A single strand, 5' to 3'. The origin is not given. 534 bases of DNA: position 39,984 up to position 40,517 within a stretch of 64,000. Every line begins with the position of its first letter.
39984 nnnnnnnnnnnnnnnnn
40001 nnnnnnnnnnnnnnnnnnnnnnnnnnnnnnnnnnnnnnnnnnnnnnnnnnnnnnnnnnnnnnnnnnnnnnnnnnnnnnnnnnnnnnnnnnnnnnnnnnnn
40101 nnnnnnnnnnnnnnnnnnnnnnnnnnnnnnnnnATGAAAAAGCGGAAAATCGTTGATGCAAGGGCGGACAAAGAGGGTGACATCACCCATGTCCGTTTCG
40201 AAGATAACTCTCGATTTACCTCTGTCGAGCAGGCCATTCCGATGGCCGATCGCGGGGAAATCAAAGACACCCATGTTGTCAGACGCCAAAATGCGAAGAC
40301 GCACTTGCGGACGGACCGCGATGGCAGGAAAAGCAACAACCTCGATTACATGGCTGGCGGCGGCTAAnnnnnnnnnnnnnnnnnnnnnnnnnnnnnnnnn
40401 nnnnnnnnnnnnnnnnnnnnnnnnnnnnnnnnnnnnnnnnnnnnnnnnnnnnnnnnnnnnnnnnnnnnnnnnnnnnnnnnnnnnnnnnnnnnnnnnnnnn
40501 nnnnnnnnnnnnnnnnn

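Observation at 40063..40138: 38-bp perfect tandem duplication creating a 13-codon uORF and twin SD-sequestering hairpins upstream of the DUF3892 gene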

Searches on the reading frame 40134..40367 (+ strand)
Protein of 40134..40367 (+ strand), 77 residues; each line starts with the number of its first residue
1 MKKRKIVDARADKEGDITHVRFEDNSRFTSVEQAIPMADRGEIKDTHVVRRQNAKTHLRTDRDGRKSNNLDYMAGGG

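Call 7: search_protein_families(library=pfam, proteins=[window:40134-40367:+], max_evalue=0.01)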
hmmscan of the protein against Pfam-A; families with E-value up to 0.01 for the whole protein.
window:40134-40367:+ (77 aa): 2 families
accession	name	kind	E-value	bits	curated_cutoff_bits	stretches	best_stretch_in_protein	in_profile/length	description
PF13031.12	DUF3892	-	2.6e-12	47.5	22.3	1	5-71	1-68/71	Protein of unknown function (DUF3892)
PF07184.16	CTV_P33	-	0.0048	16.4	25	1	2-42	84-124/303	Citrus tristeza virus P33 protein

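Call 8: find_homologous_proteins(query=window:40134-40364:+)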
Query window:40134-40364:+ (77 aa): 108 proteins with E <= 0.001 among 108 candidates.
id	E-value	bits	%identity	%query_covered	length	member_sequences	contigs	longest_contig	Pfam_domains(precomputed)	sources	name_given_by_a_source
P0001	2.3e-43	162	100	100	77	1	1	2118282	PF13031.13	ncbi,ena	-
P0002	2.1e-32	128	80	97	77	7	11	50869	PF13031.13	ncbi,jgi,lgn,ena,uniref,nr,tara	ncbi:DUF3892 domain-containing protein [Hyphomonas oceanitis]|uniref:DUF3892 domain-containing prote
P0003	6.9e-32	126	84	95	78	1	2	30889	PF13031.13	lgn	-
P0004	7.5e-32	126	79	97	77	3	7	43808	PF13031.13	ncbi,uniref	ncbi:MAG: DUF3892 domain-containing protein [Hyphomonas sp.]|uniref:DUF3892 domain-containing protei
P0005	2.5e-31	124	82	96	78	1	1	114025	PF13031.13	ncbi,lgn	-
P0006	3.1e-31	124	79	97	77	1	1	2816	PF13031.13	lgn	-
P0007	7.6e-31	123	83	94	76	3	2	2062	PF13031.13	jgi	jgi:hypothetical protein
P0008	3.7e-30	121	81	95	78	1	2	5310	PF13031.13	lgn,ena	-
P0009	5.1e-30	120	77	97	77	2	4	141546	PF13031.13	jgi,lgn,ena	-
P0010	8.5e-30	119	77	96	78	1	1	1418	PF13031.13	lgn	-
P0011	9.0e-30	119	79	95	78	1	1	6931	PF13031.13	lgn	-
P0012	9.6e-30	119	76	97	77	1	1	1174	PF13031.13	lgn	-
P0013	1.3e-29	119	80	96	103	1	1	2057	PF13031.13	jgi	jgi:hypothetical protein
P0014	1.7e-29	119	80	96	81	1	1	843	PF13031.13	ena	-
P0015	1.9e-29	118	79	95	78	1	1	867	PF13031.13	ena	-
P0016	2.5e-29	118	79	95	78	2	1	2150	PF13031.13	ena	-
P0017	2.9e-29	118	76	96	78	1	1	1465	PF13031.13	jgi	jgi:hypothetical protein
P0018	3.6e-29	118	75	95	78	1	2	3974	PF13031.13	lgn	-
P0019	4.5e-29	117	79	95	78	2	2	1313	PF13031.13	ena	-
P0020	5.6e-29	117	77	95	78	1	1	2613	PF13031.13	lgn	-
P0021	1.0e-28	116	75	95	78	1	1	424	PF13031.13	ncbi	-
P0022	1.1e-28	116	72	96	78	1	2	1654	PF13031.13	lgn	-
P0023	1.2e-28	116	78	94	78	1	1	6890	PF13031.13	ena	-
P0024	1.2e-28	116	76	96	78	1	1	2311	PF13031.13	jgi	-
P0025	1.4e-28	116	78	95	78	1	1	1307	PF13031.13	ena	-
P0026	1.7e-28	115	75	97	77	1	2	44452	PF13031.13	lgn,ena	-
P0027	1.8e-28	115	77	96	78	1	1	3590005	PF13031.13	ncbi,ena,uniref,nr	ncbi:DUF3892 domain-containing protein [Emcibacter sp.]|uniref:DUF3892 domain-containing protein n=1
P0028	2.4e-28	115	73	96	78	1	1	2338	PF13031.13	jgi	-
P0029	2.5e-28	115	75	95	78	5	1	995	PF13031.13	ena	-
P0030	2.8e-28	115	71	97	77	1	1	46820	PF13031.13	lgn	-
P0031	2.9e-28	115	79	95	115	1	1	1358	PF13031.13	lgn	-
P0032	4.6e-28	114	78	94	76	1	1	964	PF13031.13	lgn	-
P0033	4.9e-28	114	77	95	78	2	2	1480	PF13031.13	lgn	-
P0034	8.0e-28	113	74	96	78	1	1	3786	PF13031.13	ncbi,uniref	ncbi:MAG: DUF3892 domain-containing protein [Henriciella sp.]|uniref:DUF3892 domain-containing prote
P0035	8.2e-28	113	74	96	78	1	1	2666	PF13031.13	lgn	-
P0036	8.4e-28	113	72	97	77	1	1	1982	PF13031.13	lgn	-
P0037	9.9e-28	113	74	95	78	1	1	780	PF13031.13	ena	-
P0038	1.0e-27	113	75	97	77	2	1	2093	PF13031.13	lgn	-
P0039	1.4e-27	112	76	94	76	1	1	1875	PF13031.13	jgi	jgi:hypothetical protein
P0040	1.6e-27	112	74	96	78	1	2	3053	PF13031.13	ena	-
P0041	2.1e-27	112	71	95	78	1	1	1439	PF13031.13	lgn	-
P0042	2.2e-27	112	74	96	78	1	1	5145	PF13031.13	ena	-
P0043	2.4e-27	112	74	95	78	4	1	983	PF13031.13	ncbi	-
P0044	2.7e-27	112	73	95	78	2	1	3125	PF13031.13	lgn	-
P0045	3.1e-27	111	73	96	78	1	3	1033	PF13031.13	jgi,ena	-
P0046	5.7e-27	111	72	97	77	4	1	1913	PF13031.13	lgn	-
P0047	6.9e-27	110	74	94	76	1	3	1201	PF13031.13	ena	-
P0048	6.9e-27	110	74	95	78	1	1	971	PF13031.13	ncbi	-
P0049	1.1e-26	110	72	97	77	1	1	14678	PF13031.13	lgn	-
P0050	1.6e-26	109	71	97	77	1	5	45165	PF13031.13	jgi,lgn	jgi:hypothetical protein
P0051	1.8e-26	109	73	96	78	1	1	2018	PF13031.13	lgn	-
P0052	1.9e-26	109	71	97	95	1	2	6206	PF13031.13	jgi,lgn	-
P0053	2.5e-26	109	74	94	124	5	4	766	PF13031.13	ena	-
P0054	5.2e-26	108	68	95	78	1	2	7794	PF13031.13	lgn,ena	-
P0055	5.2e-26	108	72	96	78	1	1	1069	PF13031.13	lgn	-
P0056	6.0e-26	107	67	97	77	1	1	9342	PF13031.13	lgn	-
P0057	6.3e-26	107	73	95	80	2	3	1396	PF13031.13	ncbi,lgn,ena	-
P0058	7.5e-26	107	72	96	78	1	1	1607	PF13031.13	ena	-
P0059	7.6e-26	107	70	95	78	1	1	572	PF13031.13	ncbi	-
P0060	8.3e-26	107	74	95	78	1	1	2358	PF13031.13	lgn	-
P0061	1.0e-25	107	74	95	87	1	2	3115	PF13031.13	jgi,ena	-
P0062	1.4e-25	106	72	96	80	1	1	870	PF13031.13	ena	-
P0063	1.6e-25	106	68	97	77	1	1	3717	PF13031.13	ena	-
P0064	1.7e-25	106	70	96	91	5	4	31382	PF13031.13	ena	-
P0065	2.1e-25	106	70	95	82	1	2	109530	PF13031.13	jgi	jgi:hypothetical protein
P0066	2.2e-25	106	69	97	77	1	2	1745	PF13031.13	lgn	-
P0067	2.6e-25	105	68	97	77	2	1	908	PF13031.13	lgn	-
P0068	4.4e-25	105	69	96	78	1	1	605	PF13031.13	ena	-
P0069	4.9e-25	104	71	96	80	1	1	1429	PF13031.13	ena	-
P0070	5.9e-25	104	68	95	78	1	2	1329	PF13031.13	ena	-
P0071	6.7e-25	104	70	95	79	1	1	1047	PF13031.13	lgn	-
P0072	7.8e-25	104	72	95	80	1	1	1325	PF13031.13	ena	-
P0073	9.1e-25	104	68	95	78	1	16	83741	PF13031.13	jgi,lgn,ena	jgi:hypothetical protein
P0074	1.5e-24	103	69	97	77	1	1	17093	PF13031.13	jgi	jgi:hypothetical protein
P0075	1.5e-24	103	68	96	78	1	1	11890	PF13031.13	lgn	-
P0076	1.9e-24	103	68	97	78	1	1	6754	PF13031.13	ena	-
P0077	2.8e-24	102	68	95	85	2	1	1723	PF13031.13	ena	-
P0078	3.0e-24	102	70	96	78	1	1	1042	PF13031.13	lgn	-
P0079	3.1e-24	102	67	95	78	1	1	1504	PF13031.13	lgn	-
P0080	3.4e-24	102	68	92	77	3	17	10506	PF13031.13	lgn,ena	-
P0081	4.0e-24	102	69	97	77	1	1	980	PF13031.13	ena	-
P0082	5.5e-24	101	69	95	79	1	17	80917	PF13031.13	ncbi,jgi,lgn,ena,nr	ncbi:MAG: DUF3892 domain-containing protein [Rhodospirillaceae bacterium]|jgi:hypothetical protein|n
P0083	7.2e-24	101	68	97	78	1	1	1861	PF13031.13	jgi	-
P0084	8.6e-24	101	67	97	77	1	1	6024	PF13031.13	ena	-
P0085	1.6e-23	100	69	96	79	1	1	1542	PF13031.13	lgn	-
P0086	3.8e-23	98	64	95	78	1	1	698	PF13031.13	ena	-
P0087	8.2e-23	97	68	94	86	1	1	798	PF13031.13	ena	-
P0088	9.0e-23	97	65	97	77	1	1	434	PF13031.13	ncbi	-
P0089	1.2e-22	97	66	95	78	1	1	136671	PF13031.13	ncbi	-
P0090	1.3e-22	97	65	94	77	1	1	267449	PF13031.13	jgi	jgi:Protein of unknown function (DUF3892)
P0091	1.4e-22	97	67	95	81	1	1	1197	PF13031.13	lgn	-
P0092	1.7e-22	96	64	97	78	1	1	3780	PF13031.13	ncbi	-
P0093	1.8e-22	96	66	96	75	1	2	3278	PF13031.13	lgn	-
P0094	2.2e-22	96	64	97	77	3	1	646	PF13031.13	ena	-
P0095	5.5e-22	95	65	96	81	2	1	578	PF13031.13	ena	-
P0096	6.6e-22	95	65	97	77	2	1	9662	PF13031.13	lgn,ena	-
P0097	7.1e-22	94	66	95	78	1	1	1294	PF13031.13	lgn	-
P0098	1.1e-21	94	68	94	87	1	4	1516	PF13031.13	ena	-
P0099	1.5e-21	93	64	95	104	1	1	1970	PF13031.13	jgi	jgi:hypothetical protein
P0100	1.7e-21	93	64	94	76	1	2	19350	PF13031.13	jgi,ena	-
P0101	5.0e-21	92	61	97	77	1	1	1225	PF13031.13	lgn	-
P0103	9.4e-21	91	59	96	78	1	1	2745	PF13031.13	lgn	-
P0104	1.6e-20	90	64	94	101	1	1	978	PF13031.13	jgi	-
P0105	1.0e-17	81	59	92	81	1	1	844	PF13031.13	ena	-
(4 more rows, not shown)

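Call 11: find_encoding_contigs(protein=P0001, flank=3000, max_places=4)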
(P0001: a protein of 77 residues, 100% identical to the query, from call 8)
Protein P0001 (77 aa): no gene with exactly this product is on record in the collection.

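Call 13: find_related_loci(query=A1, collection=genome_contigs, flank=3000)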
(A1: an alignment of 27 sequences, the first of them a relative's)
Query A1 (77 aa) in genome_contigs; peptide patterns used: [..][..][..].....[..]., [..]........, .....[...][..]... (x = any residue, [..] = any of these).
377 stretches matched a pattern; 47 encode a relative of the query (tblastn E <= 1e-3); 46 distinct loci.
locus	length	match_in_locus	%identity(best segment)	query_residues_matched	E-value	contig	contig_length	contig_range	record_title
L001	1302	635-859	80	1-75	1e-39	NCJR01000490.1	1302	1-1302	MAG: Rhodobacterales bacterium 34-62-10 04302015_34_scaffold_17559, whole genome shotgun sequence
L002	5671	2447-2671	80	1-75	6e-38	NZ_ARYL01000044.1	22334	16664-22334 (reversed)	Hyphomonas oceanitis SCH89 contig44, whole genome shotgun sequence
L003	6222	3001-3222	82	2-75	3e-37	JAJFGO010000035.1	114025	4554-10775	MAG: Kiloniellaceae bacterium isolate OFTM296 OFTM296_34, whole genome shotgun sequence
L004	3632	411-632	74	2-75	4e-33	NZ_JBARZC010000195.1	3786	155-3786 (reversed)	MAG: Henriciella sp. isolate MFD12149_ilm_asm_bin5 k127_122443, whole genome shotgun sequence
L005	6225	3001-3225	71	1-75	4e-32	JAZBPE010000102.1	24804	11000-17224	MAG: Erythrobacter sp. isolate bin.337 k117_3198006, whole genome shotgun sequence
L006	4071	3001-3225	71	1-75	7e-32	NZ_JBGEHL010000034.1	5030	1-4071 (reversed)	Aliiroseovarius conchicola strain 2305UL8-7 contig34, whole genome shotgun sequence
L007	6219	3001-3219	71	3-75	7e-32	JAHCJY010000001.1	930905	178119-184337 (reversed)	MAG: Bauldia sp. isolate TGS_PRO15 PRO15_1, whole genome shotgun sequence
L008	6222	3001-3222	70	2-75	4e-31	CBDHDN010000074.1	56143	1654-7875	MAG: Alphaproteobacteria bacterium isolate db8b3522-1e14-40fc-9e30-f82ebbdce12e genome assembly, contig: contig_74, whol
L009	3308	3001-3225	68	1-75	4e-31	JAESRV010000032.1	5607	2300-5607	MAG: Amylibacter sp. isolate NORP268 Contig_source1382A_21050, whole genome shotgun sequence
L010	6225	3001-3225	68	1-75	8e-31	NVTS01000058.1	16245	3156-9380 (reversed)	MAG: Marinosulfonomonas sp. isolate NORP109 Contig_source1383C_6380, whole genome shotgun sequence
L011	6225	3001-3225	64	1-75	1e-29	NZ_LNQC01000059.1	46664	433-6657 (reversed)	Sinorhizobium americanum strain CFNEI 156 scaffold21, whole genome shotgun sequence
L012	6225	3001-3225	65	1-75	9e-30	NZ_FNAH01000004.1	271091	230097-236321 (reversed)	Paracoccus isoporae strain DSM 22220, whole genome shotgun sequence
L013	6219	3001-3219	68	3-75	1e-29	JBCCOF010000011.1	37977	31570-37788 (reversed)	MAG: Pseudomonadota bacterium isolate P01_C01_bin.98 k141_2088495_length_37977_cov_134.6109, whole genome shotgun sequen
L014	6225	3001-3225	65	1-75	2e-29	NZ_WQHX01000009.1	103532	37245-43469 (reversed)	Ruegeria arenilitoris strain HKCCC1153 NODE_9, whole genome shotgun sequence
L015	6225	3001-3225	63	1-75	3e-29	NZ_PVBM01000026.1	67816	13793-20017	Neorhizobium huautlense strain DSM 21817 NODE_26_length_67816_cov_47.6055, whole genome shotgun sequence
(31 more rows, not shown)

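Call 15: list_cluster_members(proteins=[P0001])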
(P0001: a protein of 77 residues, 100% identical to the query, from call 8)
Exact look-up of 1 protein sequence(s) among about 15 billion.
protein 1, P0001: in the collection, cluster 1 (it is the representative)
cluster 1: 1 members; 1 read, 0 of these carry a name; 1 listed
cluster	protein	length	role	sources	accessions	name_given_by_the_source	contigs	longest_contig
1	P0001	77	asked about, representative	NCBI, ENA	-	-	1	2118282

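Call 21: find_related_loci(query=A1, collection=metagenome_contigs, flank=2500)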
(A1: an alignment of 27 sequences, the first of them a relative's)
Query A1 (77 aa) in metagenome_contigs; peptide patterns used: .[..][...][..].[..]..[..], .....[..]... (x = any residue, [..] = any of these).
600 stretches matched a pattern (row limit reached: there are more); 14 encode a relative of the query (tblastn E <= 1e-3); 14 distinct loci.
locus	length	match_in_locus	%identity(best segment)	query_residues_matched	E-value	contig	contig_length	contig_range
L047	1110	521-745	77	1-75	2e-37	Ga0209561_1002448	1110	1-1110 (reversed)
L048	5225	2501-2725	77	1-75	2e-36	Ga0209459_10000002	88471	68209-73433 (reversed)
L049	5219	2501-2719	77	3-75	4e-34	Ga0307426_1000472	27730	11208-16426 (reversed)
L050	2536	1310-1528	74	3-75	4e-32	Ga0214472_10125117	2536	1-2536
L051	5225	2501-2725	67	1-75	1e-31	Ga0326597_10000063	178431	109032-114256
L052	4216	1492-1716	65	1-75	3e-31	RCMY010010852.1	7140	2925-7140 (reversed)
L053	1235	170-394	65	1-75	7e-31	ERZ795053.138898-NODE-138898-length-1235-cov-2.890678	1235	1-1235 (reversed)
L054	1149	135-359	65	1-75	4e-31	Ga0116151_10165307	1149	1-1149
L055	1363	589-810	69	3-75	4e-30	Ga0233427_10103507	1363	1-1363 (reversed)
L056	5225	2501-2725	67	1-75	7e-29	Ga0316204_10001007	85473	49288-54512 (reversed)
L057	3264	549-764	64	4-75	6e-28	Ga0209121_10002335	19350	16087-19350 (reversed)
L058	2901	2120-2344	55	1-75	1e-24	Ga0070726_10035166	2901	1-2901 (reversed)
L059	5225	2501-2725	53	1-75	2e-24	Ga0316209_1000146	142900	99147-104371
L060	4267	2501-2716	53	4-75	4e-23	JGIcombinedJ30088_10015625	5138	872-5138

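Call 23: find_encoding_contigs(protein=P0003, flank=3000, max_places=2)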
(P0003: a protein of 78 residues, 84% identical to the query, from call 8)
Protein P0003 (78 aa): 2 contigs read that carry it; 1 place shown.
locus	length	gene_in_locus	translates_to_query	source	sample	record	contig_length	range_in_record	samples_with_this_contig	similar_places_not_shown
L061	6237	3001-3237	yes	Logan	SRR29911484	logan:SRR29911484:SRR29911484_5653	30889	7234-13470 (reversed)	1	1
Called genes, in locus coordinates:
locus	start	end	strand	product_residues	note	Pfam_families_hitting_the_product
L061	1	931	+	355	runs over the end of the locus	PF00355:Rieske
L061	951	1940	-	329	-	PF00389:2-Hacid_dh, PF02826:2-Hacid_dh_C, PF03446:NAD_binding_2 (weak)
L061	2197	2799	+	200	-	PF06347:SH3_4, PF08239:SH3_3 (weak)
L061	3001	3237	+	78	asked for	PF13031:DUF3892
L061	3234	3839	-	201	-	PF12007:DUF3501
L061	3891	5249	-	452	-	PF02754:CCG (weak)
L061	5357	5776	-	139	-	PF00210:Ferritin (faint), PF02915:Rubrerythrin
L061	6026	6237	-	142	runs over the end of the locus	PF01475:FUR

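Call 24: find_encoding_contigs(protein=P0008, flank=3000, max_places=2)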
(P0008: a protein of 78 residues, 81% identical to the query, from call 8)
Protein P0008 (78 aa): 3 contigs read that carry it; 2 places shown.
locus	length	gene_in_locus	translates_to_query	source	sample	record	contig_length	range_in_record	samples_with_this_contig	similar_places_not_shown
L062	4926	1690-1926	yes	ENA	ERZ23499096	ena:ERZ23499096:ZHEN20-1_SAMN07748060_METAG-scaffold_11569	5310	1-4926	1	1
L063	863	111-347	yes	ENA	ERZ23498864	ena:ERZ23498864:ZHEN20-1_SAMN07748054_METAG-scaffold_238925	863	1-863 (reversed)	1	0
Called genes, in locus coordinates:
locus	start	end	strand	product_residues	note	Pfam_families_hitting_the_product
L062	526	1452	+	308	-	PF12760:Zn_ribbon_IS1595, PF12762:DDE_Tnp_IS1595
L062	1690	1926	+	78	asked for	PF13031:DUF3892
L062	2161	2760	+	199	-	-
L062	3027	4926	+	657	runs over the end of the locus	PF00989:PAS (faint), PF08447:PAS_3 (faint), PF08448:PAS_4 (weak), PF13426:PAS_9, PF00512:HisKA, PF02518:HATPase_c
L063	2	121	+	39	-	?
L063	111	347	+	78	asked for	PF13031:DUF3892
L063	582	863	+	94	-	?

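Call 25: find_encoding_contigs(protein=P0011, flank=3000, max_places=2)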
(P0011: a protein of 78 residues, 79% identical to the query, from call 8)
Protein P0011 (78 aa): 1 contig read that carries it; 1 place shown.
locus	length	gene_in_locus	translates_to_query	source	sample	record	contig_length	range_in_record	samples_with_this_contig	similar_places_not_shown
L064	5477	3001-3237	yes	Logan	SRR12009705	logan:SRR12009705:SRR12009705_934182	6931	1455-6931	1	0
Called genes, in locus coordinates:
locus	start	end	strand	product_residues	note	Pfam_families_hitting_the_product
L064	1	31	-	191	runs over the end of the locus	PF04326:SLFN_AlbA_2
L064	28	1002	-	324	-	-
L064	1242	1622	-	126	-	PF13384:HTH_23 (weak)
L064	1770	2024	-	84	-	-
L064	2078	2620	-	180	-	-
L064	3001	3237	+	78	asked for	PF13031:DUF3892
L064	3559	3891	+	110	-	-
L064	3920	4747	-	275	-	-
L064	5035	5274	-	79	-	PF02599:CsrA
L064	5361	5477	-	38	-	?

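Call 26: find_encoding_contigs(protein=P0007, flank=3000, max_places=2)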
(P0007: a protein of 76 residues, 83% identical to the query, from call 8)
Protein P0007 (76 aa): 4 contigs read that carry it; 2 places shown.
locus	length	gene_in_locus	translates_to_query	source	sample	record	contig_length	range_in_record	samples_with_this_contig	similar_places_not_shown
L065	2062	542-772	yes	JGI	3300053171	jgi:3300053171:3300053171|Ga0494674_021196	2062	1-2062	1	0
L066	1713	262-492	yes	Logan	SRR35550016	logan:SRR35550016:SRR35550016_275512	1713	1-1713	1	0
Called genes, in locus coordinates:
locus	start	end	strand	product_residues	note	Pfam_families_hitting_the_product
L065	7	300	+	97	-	PF12762:DDE_Tnp_IS1595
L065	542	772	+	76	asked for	PF13031:DUF3892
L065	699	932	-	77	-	-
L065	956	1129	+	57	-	PF09926:DUF2158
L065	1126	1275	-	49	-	-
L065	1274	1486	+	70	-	-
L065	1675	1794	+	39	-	-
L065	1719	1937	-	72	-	-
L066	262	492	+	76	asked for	PF13031:DUF3892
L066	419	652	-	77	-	-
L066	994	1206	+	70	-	-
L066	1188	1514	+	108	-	-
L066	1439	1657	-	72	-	-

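Call 37: search_protein_families(library=padloc, proteins=[window:40134-40364:+], max_evalue=0.01)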
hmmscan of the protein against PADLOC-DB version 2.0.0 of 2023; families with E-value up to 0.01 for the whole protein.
window:40134-40364:+ (77 aa): 1 family
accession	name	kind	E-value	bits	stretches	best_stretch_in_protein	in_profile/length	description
PDLC02879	DpdH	-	0.0025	13.7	1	6-66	36-97/1064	DpdH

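Call 39: search_solved_structures(query=A1, max_evalue=0.01)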
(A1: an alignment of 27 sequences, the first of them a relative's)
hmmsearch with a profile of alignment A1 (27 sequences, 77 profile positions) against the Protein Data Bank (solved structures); distinct sequences matched with E-value up to 0.01: 0.

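Call 44: search_dna_similar(query=window:40134-40364:+, collection=plasmids, mode=protein, max_rows=30)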
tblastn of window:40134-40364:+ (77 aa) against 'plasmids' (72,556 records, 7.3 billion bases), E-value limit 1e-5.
Records with a match: 2; places in all: 2; records where one place covers at least 80% of the query: 2.
Best place of each record, by identity: 60-80% 1; <60% 1.
By first word of the organism name: Sinorhizobium 1; Sphingobium 1.
By predicted mobility (MOB-suite, as given by PLSDB): conjugative 1; mobilizable 1.
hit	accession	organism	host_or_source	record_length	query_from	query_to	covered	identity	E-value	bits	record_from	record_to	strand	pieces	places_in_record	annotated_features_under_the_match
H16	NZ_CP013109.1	Sinorhizobium americanum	Vachellia farnesiana,cell culture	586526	1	75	97%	64.0%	3e-25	103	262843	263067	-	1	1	DUF3892 domain-containing protein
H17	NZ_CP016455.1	Sphingobium sp. RAC03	Microbial isolate,Algal phycosphere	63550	9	75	87%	47.8%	7e-13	68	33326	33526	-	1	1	DUF3892 domain-containing protein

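Call 60: predict_structure(alignment_id=A1)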
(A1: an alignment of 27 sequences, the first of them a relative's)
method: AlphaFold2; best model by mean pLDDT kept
length: 77 residues; sequences in the alignment: 27
mean_pLDDT: 89.3   pTM: 0.73
mean pLDDT of the five models: 89.3, 88.3, 86.7, 85.6, 84.6
residues with pLDDT >= 90: 45; 70-90: 29; 50-70: 3; < 50: 0
segments of 3 or more residues with pLDDT < 50: none
pLDDT, mean of each block of 10 residues (from residue 1): 89 90 93 94 92 88 87 78
secondary structure, 60 per line:
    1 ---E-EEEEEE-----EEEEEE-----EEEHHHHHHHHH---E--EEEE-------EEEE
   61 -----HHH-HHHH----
elements in order: E6-11 E17-22 E28-30 H31-39 E46-49 E57-60 H70-73
